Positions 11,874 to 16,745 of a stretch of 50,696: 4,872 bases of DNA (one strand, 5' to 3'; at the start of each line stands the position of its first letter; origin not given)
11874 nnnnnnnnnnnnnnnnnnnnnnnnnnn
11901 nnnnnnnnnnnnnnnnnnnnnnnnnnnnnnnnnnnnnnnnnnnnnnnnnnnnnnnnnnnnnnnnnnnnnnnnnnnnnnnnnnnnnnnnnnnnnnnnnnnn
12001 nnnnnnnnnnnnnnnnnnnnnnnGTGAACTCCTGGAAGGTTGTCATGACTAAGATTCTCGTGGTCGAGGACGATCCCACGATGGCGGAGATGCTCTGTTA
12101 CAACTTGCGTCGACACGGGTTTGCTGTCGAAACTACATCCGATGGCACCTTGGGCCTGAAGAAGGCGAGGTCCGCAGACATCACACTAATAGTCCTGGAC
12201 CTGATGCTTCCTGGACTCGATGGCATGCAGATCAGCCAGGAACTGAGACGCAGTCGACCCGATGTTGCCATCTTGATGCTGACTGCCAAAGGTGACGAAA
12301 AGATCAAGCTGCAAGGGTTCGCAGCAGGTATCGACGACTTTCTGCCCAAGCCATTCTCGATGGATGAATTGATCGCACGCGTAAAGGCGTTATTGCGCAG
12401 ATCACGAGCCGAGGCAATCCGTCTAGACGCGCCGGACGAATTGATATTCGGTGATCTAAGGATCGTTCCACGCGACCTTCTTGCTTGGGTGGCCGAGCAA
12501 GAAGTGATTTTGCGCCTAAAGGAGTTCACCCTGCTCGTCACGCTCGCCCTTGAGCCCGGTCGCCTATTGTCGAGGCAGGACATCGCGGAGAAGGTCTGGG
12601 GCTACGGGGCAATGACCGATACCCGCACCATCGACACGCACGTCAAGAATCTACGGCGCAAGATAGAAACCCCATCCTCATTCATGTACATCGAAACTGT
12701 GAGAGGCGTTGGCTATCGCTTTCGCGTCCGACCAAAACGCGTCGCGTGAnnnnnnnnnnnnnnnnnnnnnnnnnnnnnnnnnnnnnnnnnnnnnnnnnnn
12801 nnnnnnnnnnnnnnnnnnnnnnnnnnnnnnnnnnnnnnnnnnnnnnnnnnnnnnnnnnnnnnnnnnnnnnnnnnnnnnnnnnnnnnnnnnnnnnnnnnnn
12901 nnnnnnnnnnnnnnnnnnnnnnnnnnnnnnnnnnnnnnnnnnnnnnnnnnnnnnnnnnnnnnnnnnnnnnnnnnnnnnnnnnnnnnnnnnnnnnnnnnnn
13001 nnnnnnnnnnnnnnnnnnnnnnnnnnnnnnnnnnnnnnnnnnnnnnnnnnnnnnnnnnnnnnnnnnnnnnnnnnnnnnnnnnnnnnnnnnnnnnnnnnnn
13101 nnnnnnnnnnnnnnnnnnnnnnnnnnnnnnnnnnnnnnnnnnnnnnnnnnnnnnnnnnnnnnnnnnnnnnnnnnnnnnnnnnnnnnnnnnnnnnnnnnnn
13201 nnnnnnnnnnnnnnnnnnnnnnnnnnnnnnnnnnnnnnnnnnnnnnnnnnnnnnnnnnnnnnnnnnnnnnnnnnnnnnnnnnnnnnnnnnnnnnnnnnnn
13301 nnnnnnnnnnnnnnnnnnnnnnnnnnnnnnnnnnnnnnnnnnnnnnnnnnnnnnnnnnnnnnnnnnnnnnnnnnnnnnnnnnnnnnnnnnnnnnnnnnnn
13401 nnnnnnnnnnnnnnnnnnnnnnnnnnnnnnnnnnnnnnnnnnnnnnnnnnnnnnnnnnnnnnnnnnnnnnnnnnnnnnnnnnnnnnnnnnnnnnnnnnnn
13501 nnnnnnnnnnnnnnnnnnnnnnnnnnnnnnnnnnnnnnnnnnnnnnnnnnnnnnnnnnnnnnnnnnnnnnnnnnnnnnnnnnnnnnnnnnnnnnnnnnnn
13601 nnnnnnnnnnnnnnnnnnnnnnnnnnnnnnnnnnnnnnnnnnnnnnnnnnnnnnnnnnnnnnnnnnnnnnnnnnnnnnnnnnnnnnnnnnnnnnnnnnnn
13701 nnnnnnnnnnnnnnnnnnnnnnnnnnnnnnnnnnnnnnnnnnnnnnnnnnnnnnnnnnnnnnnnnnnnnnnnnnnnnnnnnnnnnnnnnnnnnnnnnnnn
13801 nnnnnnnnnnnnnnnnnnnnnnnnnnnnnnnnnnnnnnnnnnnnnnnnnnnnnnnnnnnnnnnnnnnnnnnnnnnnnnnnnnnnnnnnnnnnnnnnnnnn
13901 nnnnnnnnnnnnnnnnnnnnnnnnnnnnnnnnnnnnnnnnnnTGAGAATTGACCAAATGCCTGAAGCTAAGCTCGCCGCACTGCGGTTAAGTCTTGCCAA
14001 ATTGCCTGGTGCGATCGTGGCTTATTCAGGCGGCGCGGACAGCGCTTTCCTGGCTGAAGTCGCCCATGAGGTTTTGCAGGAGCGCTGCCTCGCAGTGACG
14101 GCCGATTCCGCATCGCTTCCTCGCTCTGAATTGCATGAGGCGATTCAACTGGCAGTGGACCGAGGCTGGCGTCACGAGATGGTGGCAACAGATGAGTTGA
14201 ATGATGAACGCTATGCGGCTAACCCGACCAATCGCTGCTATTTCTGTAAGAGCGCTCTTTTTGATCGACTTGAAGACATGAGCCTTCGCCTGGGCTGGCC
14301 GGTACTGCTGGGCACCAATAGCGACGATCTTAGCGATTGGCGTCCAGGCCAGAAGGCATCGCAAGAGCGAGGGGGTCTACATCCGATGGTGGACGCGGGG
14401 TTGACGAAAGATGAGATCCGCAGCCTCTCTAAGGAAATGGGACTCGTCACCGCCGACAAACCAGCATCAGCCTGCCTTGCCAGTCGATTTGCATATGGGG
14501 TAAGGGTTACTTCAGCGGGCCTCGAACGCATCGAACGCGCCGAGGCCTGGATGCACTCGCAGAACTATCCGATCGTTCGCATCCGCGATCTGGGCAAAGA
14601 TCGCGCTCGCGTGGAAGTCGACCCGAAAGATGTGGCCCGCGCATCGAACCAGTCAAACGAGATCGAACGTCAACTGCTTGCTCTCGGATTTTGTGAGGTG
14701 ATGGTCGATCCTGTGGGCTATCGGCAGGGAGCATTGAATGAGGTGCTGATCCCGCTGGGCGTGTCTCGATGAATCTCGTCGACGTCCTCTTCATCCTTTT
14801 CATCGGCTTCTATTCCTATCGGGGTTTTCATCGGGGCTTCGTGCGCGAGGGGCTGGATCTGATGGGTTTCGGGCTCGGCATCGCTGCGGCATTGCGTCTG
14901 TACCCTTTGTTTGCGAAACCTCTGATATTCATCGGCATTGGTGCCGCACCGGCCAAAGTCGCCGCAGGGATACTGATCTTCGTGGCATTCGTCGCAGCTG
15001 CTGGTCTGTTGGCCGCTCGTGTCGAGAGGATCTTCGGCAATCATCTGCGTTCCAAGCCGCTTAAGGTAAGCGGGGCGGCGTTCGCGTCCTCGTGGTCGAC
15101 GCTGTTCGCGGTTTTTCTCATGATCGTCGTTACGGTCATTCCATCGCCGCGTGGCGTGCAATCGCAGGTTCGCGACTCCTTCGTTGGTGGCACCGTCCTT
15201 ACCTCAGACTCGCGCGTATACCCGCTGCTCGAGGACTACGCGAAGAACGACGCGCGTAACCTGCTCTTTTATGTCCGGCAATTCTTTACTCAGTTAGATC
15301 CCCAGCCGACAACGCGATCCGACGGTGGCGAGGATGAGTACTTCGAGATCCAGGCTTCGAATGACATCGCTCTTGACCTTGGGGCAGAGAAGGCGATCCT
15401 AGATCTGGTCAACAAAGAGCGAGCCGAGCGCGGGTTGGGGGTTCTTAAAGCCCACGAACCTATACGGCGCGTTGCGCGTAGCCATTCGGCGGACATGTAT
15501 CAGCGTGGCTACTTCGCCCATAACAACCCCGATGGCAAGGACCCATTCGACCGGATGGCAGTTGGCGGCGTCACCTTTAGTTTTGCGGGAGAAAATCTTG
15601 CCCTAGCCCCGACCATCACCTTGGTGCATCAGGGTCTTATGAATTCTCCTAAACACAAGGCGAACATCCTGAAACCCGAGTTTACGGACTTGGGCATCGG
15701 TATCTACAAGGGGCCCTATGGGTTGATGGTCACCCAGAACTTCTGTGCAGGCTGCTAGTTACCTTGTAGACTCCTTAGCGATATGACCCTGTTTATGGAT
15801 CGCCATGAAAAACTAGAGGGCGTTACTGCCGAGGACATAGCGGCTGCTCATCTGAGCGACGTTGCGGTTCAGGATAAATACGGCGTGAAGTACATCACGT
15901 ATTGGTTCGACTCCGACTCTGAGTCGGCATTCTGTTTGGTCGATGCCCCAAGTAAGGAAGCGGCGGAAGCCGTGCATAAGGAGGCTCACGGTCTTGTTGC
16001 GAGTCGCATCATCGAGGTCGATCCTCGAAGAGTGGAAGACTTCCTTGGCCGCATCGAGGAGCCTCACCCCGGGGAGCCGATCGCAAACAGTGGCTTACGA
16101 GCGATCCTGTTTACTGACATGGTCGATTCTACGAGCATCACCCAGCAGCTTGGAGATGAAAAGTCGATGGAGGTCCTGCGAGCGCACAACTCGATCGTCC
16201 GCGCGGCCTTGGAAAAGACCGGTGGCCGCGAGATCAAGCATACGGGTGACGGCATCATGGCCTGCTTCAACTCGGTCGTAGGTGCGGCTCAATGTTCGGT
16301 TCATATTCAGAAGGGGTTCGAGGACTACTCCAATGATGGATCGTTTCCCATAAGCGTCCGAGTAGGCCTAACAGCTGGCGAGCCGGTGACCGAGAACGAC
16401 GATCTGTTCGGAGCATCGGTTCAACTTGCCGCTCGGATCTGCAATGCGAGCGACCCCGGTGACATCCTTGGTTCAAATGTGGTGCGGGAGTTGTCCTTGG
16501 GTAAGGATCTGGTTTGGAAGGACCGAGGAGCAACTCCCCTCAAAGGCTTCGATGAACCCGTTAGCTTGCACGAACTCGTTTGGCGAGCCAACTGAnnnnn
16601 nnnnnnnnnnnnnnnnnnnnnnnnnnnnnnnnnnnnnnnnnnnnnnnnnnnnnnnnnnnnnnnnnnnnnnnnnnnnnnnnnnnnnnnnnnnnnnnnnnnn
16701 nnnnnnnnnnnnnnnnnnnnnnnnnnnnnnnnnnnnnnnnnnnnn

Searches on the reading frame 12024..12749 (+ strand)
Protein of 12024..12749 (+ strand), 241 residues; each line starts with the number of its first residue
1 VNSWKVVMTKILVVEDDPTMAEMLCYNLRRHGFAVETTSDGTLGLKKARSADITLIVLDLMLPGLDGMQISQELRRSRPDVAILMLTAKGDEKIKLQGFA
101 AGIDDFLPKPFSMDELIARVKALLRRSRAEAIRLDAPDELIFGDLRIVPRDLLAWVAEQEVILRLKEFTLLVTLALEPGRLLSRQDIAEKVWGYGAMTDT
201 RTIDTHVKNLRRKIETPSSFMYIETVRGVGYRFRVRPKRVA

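Call 69: search_protein_families(library=pfam, proteins=[window:12024-12749:+], max_evalue=0.0001)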
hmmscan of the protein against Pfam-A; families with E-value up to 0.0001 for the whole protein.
window:12024-12749:+ (241 aa): 2 families
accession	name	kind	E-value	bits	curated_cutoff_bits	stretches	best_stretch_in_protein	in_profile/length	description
PF00072.30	Response_reg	-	1.2e-27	96.8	30.2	1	11-121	1-111/111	Response regulator receiver domain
PF00486.34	Trans_reg_C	-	8.6e-25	87.1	26.2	1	159-233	2-77/77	Transcriptional regulatory protein, C terminal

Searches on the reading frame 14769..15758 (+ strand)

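Call 69: search_protein_families(library=pfam, proteins=[window:14769-15758:+], max_evalue=0.0001)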
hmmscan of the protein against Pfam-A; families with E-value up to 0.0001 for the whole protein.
window:14769-15758:+ (329 aa): 2 families
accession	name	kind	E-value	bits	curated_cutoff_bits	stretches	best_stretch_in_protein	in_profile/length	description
PF02674.22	Colicin_V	-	3.4e-14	53.5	29.3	1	4-140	1-136/144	Colicin V production protein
PF00188.32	CAP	-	3.5e-14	54.1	21.1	1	211-325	1-117/117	Cysteine-rich secretory protein family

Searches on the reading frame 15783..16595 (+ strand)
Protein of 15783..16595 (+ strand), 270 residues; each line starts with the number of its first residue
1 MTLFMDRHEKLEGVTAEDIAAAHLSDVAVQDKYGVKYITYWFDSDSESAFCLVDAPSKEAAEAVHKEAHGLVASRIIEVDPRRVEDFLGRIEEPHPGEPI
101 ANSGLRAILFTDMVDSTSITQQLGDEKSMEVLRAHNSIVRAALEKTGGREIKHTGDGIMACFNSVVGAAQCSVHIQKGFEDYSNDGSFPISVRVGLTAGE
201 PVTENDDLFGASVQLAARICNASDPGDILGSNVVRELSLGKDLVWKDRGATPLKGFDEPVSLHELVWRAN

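Call 69: search_protein_families(library=pfam, proteins=[window:15783-16595:+], max_evalue=0.0001)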
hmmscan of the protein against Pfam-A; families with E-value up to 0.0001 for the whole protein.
window:15783-16595:+ (270 aa): 2 families
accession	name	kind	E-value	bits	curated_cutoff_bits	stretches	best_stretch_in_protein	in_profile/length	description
PF14026.12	SCO4226-like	-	1.1e-20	74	28.5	1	4-79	1-76/76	Nickel responsive protein SCO4226-like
PF00211.25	Guanylate_cyc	-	2.7e-12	47.1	21.9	1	107-255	10-172/183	Adenylate and Guanylate cyclase catalytic domain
